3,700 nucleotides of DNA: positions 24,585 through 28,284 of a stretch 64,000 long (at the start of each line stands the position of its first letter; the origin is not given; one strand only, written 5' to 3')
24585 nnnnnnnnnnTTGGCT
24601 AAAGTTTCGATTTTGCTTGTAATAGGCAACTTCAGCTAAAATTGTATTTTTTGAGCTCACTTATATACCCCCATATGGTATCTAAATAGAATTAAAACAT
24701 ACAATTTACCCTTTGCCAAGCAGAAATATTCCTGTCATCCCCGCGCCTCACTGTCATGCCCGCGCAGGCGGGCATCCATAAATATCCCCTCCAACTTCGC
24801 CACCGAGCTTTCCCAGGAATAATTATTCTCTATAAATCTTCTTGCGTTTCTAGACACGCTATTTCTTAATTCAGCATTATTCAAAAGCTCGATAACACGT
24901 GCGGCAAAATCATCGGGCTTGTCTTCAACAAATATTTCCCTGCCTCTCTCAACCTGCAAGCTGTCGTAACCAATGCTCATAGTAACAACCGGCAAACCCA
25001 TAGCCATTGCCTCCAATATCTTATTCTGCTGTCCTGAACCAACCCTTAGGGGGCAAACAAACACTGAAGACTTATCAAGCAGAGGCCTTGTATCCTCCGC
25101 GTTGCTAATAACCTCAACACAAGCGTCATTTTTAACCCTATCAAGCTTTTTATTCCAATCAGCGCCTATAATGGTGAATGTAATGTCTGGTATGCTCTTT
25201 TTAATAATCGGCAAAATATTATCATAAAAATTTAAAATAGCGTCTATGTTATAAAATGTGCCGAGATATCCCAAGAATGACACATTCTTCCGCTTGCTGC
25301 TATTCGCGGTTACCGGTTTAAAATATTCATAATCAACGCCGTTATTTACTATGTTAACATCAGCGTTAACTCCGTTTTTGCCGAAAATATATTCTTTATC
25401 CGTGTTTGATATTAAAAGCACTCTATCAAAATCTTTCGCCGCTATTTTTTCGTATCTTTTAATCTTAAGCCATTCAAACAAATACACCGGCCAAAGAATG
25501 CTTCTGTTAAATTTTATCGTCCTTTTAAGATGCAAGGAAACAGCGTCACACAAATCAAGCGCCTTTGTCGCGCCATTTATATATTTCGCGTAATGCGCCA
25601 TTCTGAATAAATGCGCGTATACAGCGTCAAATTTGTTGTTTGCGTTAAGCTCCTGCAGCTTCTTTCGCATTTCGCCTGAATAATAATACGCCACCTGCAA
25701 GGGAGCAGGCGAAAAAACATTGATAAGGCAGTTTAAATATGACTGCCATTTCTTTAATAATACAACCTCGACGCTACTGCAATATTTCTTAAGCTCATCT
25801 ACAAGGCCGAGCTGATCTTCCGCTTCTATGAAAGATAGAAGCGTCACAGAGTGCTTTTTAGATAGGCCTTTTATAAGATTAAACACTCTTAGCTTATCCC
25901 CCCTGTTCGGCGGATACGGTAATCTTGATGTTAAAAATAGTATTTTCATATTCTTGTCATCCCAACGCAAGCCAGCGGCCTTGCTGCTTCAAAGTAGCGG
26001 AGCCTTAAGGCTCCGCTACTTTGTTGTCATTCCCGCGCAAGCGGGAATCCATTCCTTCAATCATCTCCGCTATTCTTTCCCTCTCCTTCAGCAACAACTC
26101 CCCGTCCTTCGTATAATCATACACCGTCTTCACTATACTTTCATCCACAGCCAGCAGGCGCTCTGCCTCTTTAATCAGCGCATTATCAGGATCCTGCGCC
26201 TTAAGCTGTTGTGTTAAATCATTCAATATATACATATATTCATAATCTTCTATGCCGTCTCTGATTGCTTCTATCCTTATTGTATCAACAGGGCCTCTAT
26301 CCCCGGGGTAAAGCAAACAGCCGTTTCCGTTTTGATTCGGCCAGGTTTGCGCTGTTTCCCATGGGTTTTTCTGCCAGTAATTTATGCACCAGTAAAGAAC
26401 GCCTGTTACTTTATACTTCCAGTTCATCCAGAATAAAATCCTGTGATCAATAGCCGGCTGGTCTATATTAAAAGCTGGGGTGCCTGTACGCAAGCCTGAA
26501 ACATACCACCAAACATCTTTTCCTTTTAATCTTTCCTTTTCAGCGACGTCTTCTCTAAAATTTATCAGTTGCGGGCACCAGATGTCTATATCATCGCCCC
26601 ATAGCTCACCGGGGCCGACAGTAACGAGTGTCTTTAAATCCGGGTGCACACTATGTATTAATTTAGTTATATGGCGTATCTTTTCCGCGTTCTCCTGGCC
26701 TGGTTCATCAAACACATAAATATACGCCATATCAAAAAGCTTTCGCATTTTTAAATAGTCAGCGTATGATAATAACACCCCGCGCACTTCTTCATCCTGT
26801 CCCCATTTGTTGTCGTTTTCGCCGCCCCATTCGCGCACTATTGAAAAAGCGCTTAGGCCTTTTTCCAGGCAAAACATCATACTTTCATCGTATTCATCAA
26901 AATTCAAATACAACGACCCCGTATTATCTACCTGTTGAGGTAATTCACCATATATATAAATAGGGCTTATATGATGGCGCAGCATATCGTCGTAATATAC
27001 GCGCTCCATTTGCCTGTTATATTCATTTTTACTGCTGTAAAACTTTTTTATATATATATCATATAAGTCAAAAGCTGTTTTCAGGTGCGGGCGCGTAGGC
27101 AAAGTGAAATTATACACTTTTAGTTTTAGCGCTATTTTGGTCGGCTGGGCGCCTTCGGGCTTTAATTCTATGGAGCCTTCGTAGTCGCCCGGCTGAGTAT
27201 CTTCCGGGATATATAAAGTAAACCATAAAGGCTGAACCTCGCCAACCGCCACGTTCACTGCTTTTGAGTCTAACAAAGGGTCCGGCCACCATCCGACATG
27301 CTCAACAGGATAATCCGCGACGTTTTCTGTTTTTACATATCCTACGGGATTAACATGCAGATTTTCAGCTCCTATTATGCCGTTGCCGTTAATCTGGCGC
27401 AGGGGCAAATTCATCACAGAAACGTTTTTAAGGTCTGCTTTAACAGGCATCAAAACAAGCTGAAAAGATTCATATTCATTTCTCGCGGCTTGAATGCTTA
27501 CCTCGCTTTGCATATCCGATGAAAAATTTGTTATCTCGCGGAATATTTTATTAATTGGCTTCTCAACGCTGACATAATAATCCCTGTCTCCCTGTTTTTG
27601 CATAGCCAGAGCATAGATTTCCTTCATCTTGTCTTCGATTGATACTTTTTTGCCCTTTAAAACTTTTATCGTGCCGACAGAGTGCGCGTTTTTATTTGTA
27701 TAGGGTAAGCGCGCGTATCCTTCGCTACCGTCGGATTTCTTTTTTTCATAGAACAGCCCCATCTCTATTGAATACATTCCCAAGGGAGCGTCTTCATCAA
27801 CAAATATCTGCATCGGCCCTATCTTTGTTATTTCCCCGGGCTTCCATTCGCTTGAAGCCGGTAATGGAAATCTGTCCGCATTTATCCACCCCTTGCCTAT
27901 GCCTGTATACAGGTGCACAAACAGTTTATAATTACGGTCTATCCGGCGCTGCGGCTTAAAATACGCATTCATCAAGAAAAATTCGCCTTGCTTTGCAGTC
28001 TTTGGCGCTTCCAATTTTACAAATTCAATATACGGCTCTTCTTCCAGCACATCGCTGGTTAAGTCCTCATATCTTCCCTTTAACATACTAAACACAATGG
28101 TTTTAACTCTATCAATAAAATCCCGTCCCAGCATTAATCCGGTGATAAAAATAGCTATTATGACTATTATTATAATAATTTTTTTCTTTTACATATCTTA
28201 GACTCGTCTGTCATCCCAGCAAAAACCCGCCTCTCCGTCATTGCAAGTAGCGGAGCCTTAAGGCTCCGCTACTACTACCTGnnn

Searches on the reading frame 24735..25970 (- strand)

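Call 9: search_protein_families(library=ncbifam, proteins=[window:24735-25970:-], max_evalue=0.0001)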
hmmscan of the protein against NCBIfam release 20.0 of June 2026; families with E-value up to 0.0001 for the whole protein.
window:24735-25970:- (411 aa): 11 families
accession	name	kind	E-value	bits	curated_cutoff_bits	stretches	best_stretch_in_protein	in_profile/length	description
TIGR03087.1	stp1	hypoth_equivalog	1.8e-85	287.5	316.65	1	10-397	1-394/397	TIGR03087 family PEP-CTERM/XrtA system glycosyltransferase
TIGR04063.1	stp3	hypoth_equivalog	2.6e-14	52.9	442.05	1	317-398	310-393/397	TIGR04063 family PEP-CTERM/XrtA system glycosyltransferase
TIGR03088.1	stp2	hypoth_equivalog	2.8e-13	49.6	409.05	1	187-398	143-371/374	TIGR03088 family PEP-CTERM/XrtA system glycosyltransferase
NF053787.1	GlcN_PG_synth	equivalog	1.3e-10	40.7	480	1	170-395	133-354/361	N-acetylglucosaminyl phosphatidylglycerol synthase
NF038229.1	Glyco4_Geo_Pelo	equivalog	1.1e-09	37.8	400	1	313-397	249-333/338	GPMC system family 4 glycosyltransferase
TIGR03999.1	thiol_BshA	equivalog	8.3e-08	31.5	273.7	1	184-398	148-371/375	N-acetyl-alpha-D-glucosaminyl L-malate synthase BshA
NF041876.1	EPS_EpsE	equivalog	1.1e-07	31.4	400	1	291-391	286-387/389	exopolysaccharide biosynthesis GT4 family glycosyltransferase EpsE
TIGR02149.1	glgA_Coryne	subfamily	1.4e-07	31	302.4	1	174-392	138-382/391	glycogen synthase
TIGR03449.1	mycothiol_MshA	equivalog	1.9e-07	30.3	462.5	1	319-400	321-403/406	D-inositol-3-phosphate glycosyltransferase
TIGR04047.1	MSMEG_0565_glyc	hypoth_equivalog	7.8e-07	28.5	259.85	0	317-391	292-365/373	MSMEG_0565 family glycosyltransferase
NF041010.1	glycosy_Agl16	equivalog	2.1e-06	26.9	575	1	170-394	123-345/352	glycosylation protein Agl16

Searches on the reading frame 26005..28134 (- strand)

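Call 9: search_protein_families(library=ncbifam, proteins=[window:26005-28134:-], max_evalue=0.0001)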
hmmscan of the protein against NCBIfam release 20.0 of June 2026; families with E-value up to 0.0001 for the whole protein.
window:26005-28134:- (709 aa): 0 families

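Call 77: search_protein_families(library=pfam, proteins=[window:26005-28134:-], max_evalue=0.01)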
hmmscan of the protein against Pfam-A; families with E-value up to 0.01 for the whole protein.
window:26005-28134:- (709 aa): 3 families
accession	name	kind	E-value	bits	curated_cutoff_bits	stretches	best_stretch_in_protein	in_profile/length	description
PF13320.12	GH123_cat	-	1.5e-23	84.2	23.1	1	456-637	141-324/324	Glycoside hydrolase 123, catalytic domain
PF19543.5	GH123_N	-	1.9e-14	53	22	1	206-344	187-309/969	Glycoside hydrolase 123, N-terminal domain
PF22680.2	Glyco_hydro_123_N_2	-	1.5e-11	44.8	27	1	206-325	17-141/142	Glycoside hydrolase 123 N-terminal domain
